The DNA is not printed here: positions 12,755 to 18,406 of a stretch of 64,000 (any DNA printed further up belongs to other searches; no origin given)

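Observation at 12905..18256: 5.4-kb gene for a T9SS-secreted surface protein with 13 tandem Ig-like repeats and two novel paralogous domains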

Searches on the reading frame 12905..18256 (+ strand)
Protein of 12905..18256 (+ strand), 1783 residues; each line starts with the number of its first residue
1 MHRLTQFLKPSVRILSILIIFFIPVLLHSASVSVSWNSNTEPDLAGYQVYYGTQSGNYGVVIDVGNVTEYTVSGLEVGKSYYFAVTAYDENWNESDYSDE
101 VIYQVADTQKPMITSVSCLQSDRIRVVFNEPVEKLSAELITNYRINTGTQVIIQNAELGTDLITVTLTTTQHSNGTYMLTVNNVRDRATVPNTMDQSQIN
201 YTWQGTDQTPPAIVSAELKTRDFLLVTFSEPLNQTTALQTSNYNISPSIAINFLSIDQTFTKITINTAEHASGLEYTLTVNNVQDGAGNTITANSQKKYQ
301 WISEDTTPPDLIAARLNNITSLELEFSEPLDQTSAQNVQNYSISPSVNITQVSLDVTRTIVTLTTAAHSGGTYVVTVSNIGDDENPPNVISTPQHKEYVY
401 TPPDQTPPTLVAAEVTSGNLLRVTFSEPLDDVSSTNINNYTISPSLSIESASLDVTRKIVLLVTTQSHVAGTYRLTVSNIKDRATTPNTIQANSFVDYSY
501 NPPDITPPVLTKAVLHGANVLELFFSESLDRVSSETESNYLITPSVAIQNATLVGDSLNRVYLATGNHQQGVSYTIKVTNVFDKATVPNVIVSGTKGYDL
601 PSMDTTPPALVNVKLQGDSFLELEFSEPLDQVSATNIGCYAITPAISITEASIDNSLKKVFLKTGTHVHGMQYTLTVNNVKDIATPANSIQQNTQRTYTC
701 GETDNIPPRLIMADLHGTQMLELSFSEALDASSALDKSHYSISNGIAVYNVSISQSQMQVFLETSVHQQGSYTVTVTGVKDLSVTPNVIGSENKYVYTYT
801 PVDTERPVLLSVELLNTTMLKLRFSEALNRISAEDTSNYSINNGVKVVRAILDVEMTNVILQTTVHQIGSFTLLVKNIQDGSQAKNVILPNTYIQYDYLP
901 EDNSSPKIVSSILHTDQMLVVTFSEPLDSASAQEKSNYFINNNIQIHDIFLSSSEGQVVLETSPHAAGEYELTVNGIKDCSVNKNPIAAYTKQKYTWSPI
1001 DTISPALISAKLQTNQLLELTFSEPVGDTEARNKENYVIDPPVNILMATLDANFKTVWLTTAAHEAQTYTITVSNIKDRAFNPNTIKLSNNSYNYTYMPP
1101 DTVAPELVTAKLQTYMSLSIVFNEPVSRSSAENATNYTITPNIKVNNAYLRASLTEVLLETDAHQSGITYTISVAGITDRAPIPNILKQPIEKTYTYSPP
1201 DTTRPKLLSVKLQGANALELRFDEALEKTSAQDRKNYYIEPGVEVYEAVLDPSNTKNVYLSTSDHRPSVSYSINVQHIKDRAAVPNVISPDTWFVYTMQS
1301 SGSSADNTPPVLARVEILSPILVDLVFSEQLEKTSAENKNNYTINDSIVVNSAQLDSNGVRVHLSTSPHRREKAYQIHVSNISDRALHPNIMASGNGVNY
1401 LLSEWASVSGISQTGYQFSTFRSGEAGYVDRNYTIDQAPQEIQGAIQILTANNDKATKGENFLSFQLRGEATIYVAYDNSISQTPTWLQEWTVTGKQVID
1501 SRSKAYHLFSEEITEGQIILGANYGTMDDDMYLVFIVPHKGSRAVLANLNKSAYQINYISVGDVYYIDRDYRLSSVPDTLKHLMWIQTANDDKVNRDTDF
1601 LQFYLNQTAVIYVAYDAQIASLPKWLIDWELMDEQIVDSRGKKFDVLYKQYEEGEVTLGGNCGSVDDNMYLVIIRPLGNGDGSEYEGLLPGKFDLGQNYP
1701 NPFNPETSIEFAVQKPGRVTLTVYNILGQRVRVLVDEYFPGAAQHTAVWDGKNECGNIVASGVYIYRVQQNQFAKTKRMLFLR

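Call 5: search_protein_families(library=pfam, proteins=[window:12905-18253:+], max_evalue=0.1)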
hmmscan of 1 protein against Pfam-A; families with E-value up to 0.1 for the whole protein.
window:12905-18253:+ (1783 aa): 6 families
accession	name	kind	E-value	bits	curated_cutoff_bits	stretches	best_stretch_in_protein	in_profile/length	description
PF13205.12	Big_5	-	6e-32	110.9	23.6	5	718-798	22-104/105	Bacterial Ig-like domain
PF00041.27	fn3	-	1.9e-05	25.2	25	1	29-98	13-78/84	Fibronectin type III domain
PF13860.13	FlgD_ig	-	0.00023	21.5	27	1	1717-1771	23-76/79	FlgD Ig-like domain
PF18962.6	Por_Secre_tail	-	0.0015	19.2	27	1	1699-1778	2-72/75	Secretion system C-terminal sorting domain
PF16656.11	Pur_ac_phosph_N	-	0.0093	16.9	30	1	29-94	12-87/93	Purple acid Phosphatase, N-terminal domain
PF13585.12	CHU_C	-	0.017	15.7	27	1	1717-1774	27-76/86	CHU_C Type IX secretion signal domain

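Call 6: search_protein_families(library=ncbifam, proteins=[window:12905-18253:+], max_evalue=0.1)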
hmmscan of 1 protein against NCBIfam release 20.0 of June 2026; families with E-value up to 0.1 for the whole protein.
window:12905-18253:+ (1783 aa): 3 families
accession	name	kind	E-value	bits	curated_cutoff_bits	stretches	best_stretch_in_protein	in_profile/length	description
TIGR04183.1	Por_Secre_tail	domain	4.5e-08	33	23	1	1699-1779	2-69/72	T9SS type A sorting domain-containing protein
NF005176.1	PRK06655.1-1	equivalog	0.0058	16.6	230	1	1715-1772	95-151/197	flagellar hook assembly protein FlgD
TIGR01444.1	fkbM_fam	subfamily_domain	0.028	14.9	37.7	0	921-976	25-82/143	FkbM family methyltransferase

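Call 38: find_encoding_contigs(protein=window:12905-18256:+, flank=3000, max_places=4)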
Protein window:12905-18256:+ (1783 aa): no gene with exactly this product is on record in the collection.
